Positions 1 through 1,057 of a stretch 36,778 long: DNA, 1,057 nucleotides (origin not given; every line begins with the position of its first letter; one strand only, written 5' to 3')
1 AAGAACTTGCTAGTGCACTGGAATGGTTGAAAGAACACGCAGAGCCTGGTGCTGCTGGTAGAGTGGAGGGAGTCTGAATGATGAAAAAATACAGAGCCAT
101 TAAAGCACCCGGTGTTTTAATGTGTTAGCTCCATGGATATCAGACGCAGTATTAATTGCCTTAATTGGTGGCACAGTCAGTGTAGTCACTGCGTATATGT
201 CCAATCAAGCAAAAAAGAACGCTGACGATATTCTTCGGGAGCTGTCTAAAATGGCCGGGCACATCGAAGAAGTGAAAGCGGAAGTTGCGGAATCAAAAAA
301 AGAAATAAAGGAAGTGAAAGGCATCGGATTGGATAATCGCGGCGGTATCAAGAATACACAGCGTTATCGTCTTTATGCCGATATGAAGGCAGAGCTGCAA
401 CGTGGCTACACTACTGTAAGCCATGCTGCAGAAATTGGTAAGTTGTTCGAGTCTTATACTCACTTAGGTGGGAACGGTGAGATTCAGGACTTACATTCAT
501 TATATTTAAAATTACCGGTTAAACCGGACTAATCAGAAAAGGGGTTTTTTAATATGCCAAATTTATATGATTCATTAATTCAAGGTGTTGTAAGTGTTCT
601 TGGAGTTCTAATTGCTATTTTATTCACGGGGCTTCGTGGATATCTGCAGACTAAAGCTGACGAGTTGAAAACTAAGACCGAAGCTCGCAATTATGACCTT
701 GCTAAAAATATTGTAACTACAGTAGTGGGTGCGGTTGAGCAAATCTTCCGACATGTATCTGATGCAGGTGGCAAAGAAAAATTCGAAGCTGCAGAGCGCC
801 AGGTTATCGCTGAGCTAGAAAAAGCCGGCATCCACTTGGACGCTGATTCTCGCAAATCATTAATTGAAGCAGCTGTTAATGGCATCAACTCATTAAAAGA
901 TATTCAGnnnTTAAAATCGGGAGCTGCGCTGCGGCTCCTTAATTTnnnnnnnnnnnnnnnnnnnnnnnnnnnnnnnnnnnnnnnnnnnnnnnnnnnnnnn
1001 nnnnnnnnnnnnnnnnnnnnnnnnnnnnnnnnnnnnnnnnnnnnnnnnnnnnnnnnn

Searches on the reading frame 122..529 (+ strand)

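Call 79: search_protein_families(library=phrogs, proteins=[window:122-529:+], max_evalue=0.00001)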
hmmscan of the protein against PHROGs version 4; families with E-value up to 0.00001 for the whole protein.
window:122-529:+ (136 aa): 2 families
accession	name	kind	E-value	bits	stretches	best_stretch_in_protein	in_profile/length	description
phrog_4257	-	unknown function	1.4e-31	110.6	1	10-135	17-135/138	-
phrog_4105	-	unknown function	3.7e-08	34.6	1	72-135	37-100/103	-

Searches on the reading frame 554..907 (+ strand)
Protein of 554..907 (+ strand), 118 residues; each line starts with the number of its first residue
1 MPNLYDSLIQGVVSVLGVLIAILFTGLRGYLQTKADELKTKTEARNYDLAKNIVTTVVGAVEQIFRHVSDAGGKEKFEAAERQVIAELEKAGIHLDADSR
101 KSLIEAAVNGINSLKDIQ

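Call 79: search_protein_families(library=phrogs, proteins=[window:554-907:+], max_evalue=0.00001)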
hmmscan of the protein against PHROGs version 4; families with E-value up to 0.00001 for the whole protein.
window:554-907:+ (118 aa): 2 families
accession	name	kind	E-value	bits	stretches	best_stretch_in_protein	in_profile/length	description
phrog_608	-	lysis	4.9e-16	60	1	1-113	1-105/111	holin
phrog_6918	-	lysis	7.3e-06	27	0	37-112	27-99/114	holin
